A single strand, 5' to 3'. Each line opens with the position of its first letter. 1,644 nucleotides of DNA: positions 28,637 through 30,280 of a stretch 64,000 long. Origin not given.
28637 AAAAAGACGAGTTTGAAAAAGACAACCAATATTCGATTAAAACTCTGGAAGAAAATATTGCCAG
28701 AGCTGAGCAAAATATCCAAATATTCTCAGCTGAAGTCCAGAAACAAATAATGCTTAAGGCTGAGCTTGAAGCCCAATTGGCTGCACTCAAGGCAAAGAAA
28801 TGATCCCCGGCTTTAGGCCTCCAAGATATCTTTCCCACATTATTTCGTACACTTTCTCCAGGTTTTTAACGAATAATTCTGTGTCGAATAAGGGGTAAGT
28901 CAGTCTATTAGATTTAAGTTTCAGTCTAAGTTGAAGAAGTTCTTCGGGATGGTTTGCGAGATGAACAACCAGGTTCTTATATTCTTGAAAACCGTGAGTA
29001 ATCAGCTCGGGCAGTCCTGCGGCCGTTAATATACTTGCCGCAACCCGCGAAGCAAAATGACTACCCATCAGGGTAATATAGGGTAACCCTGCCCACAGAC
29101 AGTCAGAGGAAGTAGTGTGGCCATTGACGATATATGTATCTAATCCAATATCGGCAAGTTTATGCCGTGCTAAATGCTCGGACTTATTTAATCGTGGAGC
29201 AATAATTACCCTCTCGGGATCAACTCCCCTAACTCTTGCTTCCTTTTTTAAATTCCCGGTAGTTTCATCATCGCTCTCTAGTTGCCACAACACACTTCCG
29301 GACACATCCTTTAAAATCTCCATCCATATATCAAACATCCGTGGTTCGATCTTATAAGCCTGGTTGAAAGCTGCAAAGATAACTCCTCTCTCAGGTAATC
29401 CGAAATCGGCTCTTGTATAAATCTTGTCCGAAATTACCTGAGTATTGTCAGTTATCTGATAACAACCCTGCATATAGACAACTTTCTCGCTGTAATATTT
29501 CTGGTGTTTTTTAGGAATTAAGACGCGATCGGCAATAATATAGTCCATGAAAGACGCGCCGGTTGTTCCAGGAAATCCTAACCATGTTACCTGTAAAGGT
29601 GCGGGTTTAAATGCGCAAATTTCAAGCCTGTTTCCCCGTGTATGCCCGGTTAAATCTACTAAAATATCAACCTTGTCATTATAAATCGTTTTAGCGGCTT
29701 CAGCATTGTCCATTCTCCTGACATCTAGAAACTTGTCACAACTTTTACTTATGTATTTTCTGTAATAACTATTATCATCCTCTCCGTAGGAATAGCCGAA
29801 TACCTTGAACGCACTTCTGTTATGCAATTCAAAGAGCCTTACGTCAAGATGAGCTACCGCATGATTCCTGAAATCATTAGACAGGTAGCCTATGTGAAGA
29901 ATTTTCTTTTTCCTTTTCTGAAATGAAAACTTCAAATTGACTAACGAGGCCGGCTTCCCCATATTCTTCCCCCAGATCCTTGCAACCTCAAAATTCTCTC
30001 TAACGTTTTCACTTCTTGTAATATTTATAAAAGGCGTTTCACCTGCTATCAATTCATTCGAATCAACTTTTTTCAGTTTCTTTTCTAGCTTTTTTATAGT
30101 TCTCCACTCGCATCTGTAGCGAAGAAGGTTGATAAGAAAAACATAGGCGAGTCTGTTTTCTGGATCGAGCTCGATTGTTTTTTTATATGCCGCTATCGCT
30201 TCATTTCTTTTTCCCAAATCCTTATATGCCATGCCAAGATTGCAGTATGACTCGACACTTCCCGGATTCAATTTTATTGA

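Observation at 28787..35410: Translationally coupled operon of three GT41 O-GlcNAc-transferase-like TPR glycosyltransferases with an embedded FkbM methyltransferase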

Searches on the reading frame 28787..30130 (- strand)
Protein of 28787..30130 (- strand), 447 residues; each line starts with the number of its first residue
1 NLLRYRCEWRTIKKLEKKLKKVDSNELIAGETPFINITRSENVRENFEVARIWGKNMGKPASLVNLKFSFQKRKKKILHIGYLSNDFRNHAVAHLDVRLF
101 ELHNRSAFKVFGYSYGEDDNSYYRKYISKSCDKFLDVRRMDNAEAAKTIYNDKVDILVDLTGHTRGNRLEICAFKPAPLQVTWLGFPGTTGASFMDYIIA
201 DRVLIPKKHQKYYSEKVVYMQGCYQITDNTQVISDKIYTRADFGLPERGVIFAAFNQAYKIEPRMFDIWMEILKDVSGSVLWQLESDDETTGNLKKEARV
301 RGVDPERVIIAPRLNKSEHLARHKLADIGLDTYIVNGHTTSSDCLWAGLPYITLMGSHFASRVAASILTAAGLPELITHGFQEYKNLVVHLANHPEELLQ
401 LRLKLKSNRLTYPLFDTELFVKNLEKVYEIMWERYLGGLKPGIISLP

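Call 13: search_solved_structures(query=window:28787-30130:-, show_alignments=1, max_evalue=1e-10)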
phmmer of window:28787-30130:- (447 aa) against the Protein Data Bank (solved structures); distinct sequences matched with E-value up to 1e-10: 19.
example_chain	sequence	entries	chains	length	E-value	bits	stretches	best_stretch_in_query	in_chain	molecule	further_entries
5a01_A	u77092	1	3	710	1e-92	314.5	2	237-445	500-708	O-GLYCOSYLTRANSFERASE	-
6q4m_A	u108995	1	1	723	1.9e-86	293.8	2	237-442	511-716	UDP-N-acetylglucosamine--peptide N-acetylglucosaminyltransferase 110 kDa subunit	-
5npr_A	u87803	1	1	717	3.5e-86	293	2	237-442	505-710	UDP-N-acetylglucosamine--peptide N-acetylglucosaminyltransferase 110 kDa subunit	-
5nps_A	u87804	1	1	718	3.5e-86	293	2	237-442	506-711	UDP-N-acetylglucosamine--peptide N-acetylglucosaminyltransferase 110 kDa subunit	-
3pe3_A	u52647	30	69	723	3.6e-86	292.9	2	237-442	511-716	UDP-N-acetylglucosamine--peptide N-acetylglucosaminyltransferase 110 kDa subunit | UDP-N-ACETYLGLUCOSAMINE--PEPTIDE N-ACETYLGLUCOSAMINYL TRANSFERASE 110 KDA SUB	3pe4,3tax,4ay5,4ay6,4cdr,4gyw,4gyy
8cm9_A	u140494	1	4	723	3.6e-86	292.9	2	237-442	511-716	UDP-N-acetylglucosamine--peptide N-acetylglucosaminyltransferase 110 kDa subunit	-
6tka_AAA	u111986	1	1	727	3.7e-86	292.9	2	237-442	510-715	UDP-N-acetylglucosamine--peptide N-acetylglucosaminyltransferase 110 kDa subunit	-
5lvv_A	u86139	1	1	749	4.1e-86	292.7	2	237-442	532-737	UDP-N-acetylglucosamine--peptide N-acetylglucosaminyltransferase 110 kDa subunit,UDP-N-ace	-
5lwv_A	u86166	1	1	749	4.1e-86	292.7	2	237-442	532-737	Host cell factor 1,UDP-N-acetylglucosamine--peptide N-acetylglucosaminyltransferase 110 kD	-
7yeh_B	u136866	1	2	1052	1.2e-85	291.2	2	237-442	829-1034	UDP-N-acetylglucosamine--peptide N-acetylglucosaminyltransferase 110 kDa subunit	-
7yea_A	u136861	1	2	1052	1.2e-85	291.2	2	237-442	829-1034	UDP-N-acetylglucosamine--peptide N-acetylglucosaminyltransferase 110 kDa subunit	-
7ntf_A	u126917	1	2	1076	1.3e-85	291.1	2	237-442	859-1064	Isoform 1 of UDP-N-acetylglucosamine--peptide N-acetylglucosaminyltransferase 110 kDa subu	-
5hgv_A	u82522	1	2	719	1.8e-85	290.7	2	237-442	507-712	UDP-N-acetylglucosamine--peptide N-acetylglucosaminyltransferase 110 kDa subunit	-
6ibo_A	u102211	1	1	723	2.5e-85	290.2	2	237-442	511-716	UDP-N-acetylglucosamine--peptide N-acetylglucosaminyltransferase 110 kDa subunit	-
2vsn_A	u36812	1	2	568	6.9e-69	236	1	4-421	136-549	XCOGT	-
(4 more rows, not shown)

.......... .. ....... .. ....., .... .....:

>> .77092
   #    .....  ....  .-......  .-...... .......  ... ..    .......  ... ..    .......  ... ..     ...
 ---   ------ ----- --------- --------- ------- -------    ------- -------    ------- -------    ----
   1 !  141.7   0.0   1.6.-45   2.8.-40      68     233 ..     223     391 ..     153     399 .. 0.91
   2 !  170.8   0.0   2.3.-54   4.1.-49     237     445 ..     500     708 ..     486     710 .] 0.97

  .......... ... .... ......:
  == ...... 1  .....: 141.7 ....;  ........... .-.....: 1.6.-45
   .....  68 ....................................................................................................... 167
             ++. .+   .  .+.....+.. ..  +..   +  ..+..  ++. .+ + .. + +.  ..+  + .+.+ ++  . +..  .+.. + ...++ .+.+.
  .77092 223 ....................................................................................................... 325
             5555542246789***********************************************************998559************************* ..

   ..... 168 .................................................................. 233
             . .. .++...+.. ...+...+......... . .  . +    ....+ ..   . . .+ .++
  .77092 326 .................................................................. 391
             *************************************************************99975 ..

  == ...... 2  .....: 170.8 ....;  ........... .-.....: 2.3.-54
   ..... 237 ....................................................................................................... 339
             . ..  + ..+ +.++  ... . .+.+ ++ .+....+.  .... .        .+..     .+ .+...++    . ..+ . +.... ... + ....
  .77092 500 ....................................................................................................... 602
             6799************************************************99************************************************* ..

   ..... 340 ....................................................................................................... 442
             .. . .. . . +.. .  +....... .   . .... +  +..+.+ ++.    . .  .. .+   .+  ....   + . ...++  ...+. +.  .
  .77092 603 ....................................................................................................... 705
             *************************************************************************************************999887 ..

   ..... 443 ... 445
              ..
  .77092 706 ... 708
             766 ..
